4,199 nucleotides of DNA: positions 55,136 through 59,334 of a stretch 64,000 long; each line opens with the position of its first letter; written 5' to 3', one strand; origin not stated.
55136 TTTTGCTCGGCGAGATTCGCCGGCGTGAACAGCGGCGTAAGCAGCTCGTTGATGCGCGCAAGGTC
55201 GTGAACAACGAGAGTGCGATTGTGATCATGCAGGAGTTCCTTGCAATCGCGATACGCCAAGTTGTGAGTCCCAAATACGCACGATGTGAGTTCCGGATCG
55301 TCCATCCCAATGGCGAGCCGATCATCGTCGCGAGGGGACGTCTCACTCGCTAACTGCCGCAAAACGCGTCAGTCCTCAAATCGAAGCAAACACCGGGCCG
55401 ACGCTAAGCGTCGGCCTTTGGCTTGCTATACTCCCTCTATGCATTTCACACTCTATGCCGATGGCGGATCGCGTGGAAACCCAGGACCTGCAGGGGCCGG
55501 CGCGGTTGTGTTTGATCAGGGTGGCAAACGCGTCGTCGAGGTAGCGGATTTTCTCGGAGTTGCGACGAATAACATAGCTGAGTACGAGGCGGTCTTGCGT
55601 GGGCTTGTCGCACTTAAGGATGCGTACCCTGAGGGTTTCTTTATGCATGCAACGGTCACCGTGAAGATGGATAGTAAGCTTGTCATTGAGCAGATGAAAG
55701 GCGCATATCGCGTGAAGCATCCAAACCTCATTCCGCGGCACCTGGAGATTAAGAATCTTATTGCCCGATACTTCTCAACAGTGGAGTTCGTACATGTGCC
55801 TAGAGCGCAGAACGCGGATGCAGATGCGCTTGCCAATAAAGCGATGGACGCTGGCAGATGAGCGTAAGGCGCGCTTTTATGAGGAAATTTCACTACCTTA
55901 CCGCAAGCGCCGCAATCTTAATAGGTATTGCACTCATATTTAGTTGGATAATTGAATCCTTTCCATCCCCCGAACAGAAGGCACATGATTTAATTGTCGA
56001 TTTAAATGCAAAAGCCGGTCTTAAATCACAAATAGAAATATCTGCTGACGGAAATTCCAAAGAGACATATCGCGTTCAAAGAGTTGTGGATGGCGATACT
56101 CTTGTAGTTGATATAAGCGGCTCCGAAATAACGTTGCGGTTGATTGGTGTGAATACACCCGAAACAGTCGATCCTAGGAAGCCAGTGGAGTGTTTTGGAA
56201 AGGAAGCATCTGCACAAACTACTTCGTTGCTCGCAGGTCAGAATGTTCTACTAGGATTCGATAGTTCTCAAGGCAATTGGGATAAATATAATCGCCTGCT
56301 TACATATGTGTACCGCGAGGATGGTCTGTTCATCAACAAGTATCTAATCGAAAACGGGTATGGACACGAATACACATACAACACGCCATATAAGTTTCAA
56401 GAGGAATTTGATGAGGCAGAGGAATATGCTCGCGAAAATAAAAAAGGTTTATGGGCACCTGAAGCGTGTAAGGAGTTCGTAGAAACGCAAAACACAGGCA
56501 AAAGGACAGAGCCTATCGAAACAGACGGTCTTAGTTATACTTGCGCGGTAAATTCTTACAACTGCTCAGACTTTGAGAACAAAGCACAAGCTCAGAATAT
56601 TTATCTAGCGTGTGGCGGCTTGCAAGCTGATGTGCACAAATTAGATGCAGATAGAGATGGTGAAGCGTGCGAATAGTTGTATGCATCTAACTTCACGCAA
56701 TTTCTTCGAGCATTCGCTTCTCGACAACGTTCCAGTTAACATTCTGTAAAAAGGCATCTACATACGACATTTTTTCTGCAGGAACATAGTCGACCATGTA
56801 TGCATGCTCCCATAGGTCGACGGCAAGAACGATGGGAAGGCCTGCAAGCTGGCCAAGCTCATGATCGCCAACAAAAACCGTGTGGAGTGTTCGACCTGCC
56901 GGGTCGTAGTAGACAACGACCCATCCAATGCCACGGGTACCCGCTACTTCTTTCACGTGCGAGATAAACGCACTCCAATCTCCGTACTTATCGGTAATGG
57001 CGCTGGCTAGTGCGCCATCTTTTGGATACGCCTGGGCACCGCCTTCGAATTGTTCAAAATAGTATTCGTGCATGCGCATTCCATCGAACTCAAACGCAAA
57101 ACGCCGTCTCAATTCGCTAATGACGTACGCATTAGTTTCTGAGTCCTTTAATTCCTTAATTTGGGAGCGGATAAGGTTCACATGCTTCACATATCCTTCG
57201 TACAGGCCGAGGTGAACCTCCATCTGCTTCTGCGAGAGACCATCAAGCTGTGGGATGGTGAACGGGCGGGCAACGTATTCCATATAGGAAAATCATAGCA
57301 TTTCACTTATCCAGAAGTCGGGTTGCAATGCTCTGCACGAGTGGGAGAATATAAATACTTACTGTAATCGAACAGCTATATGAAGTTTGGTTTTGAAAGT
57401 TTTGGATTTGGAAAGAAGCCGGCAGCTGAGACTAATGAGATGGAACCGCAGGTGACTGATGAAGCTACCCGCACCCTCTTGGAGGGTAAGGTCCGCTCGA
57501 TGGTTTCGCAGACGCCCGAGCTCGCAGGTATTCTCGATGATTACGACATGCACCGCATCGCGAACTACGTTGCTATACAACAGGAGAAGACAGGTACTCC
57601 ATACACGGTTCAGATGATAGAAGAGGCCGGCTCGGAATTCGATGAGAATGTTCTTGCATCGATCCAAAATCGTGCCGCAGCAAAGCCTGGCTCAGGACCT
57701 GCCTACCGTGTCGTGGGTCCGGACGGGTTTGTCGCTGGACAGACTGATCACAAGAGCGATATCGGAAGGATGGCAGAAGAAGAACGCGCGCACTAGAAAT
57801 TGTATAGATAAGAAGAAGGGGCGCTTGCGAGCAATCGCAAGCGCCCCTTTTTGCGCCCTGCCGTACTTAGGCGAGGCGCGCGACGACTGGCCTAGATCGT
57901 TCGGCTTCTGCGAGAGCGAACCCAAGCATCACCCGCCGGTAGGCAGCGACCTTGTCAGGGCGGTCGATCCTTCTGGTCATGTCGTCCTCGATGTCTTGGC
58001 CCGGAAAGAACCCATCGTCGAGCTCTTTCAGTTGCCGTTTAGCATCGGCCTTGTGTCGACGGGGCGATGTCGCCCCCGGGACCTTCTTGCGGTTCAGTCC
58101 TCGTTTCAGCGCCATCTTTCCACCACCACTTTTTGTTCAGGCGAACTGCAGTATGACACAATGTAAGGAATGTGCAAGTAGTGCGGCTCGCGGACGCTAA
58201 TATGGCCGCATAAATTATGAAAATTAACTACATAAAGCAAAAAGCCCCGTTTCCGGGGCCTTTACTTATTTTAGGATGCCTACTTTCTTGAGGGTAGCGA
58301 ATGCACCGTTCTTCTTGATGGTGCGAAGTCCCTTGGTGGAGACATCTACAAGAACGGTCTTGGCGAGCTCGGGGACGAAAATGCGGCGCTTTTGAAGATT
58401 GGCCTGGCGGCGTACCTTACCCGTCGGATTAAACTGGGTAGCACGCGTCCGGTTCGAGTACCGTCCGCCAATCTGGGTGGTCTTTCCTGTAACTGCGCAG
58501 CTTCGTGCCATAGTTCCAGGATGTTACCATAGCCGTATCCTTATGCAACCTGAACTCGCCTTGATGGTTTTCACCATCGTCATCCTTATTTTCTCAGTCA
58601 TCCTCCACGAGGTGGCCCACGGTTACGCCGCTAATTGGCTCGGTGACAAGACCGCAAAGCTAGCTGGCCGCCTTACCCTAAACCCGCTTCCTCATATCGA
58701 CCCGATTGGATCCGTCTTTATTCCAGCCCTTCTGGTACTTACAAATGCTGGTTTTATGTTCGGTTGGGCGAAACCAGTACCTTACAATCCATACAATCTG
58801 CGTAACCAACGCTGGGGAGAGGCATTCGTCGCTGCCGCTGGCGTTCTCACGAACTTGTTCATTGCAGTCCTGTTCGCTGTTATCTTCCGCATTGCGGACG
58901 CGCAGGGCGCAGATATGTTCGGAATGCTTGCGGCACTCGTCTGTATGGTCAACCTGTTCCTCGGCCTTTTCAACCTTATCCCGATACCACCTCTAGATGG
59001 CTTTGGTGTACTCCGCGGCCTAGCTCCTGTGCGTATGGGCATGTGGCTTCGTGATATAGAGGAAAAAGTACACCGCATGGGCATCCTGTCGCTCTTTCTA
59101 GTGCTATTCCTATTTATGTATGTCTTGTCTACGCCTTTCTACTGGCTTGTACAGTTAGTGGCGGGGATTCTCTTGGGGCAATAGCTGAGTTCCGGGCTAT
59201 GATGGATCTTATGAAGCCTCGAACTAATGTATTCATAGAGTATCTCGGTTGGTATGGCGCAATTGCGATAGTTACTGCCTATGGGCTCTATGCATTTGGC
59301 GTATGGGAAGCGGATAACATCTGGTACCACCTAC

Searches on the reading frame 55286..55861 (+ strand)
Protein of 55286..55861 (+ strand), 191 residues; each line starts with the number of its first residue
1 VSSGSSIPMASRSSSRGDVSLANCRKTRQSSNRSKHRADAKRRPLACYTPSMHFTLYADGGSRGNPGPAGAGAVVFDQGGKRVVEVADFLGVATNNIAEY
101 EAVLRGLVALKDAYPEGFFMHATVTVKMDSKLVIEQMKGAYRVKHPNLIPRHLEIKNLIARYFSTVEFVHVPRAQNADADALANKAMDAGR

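Call 72: search_protein_families(library=pfam, proteins=[window:55286-55861:+], max_evalue=0.01)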
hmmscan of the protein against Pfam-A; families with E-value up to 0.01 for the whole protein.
window:55286-55861:+ (191 aa): 2 families
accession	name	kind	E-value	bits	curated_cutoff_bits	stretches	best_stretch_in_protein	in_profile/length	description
PF13456.12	RVT_3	-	1.1e-18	67.7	21.6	1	59-186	3-123/123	Reverse transcriptase-like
PF00075.30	RNase_H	-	5e-10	40.1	25.8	1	54-186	4-139/141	RNase H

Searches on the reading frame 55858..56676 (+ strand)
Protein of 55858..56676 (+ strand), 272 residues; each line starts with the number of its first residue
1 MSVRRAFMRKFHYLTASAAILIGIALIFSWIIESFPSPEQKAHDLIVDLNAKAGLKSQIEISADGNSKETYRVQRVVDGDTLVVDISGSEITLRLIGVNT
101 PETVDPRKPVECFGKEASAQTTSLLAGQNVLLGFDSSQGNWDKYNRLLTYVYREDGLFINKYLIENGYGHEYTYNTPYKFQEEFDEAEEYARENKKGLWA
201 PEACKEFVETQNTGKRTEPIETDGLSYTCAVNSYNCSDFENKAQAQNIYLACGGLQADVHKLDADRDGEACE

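Call 14: search_protein_families(library=pfam, proteins=[window:55858-56676:+], max_evalue=0.001)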
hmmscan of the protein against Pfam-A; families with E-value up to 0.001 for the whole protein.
window:55858-56676:+ (272 aa): 2 families
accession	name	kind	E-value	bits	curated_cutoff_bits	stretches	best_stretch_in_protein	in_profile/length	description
PF00565.23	SNase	-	3.4e-22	79.4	21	1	92-200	1-106/107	Staphylococcal nuclease homologue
PF05901.16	Excalibur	-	0.00045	21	22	0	234-272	2-36/36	Excalibur calcium-binding domain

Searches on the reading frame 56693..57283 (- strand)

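Call 14: search_protein_families(library=pfam, proteins=[window:56693-57283:-], max_evalue=0.001)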
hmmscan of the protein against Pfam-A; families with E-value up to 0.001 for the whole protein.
window:56693-57283:- (196 aa): 2 families
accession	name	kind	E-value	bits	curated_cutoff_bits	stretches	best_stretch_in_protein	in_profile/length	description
PF02777.23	Sod_Fe_C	-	8e-21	74.4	20.9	1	89-190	2-102/102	Iron/manganese superoxide dismutases, C-terminal domain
PF00081.27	Sod_Fe_N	-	0.00069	20.5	27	0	16-79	18-81/82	Iron/manganese superoxide dismutases, alpha-hairpin domain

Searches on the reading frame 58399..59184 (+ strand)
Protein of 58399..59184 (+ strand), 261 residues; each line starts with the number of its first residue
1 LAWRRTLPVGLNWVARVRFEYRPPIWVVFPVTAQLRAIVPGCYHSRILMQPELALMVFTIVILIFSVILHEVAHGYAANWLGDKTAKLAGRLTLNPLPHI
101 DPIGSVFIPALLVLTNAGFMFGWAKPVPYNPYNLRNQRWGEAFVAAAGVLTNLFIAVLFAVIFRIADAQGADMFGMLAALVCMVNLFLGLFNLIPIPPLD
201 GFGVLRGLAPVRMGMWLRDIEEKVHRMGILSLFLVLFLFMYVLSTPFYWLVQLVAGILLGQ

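Call 14: search_protein_families(library=pfam, proteins=[window:58399-59184:+], max_evalue=0.001)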
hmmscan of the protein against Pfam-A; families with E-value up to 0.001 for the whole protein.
window:58399-59184:+ (261 aa): 1 family
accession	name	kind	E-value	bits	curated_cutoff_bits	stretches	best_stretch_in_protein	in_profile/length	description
PF02163.28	Peptidase_M50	-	7.3e-15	55.4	27.2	2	174-234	159-220/221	Peptidase family M50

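Call 73: find_encoding_contigs(protein=window:58543-59184:+, flank=10000, max_places=3)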
Protein window:58543-59184:+ (213 aa): 2 contigs read that carry it; 1 place shown.
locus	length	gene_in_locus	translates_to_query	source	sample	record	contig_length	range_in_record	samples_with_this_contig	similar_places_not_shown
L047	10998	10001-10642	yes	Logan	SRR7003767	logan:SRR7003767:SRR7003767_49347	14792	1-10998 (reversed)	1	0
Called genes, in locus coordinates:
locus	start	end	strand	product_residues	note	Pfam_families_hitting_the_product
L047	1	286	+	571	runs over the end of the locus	PF13620:CarboxypepD_reg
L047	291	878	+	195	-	-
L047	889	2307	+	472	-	-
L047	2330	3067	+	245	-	PF00121:TIM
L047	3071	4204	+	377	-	PF00162:PGK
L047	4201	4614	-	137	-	PF11969:DcpS_C, PF01230:HIT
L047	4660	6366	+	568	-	PF01368:DHH, PF02272:DHHA1, PF17768:RecJ_OB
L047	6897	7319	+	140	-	PF00075:RNase_H, PF13456:RVT_3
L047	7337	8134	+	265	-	PF00565:SNase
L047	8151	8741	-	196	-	PF02777:Sod_Fe_C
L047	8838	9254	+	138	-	-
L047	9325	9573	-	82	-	-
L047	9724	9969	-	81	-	PF00830:Ribosomal_L28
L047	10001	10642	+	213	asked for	PF02163:Peptidase_M50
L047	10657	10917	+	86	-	PF26604:CBU_0592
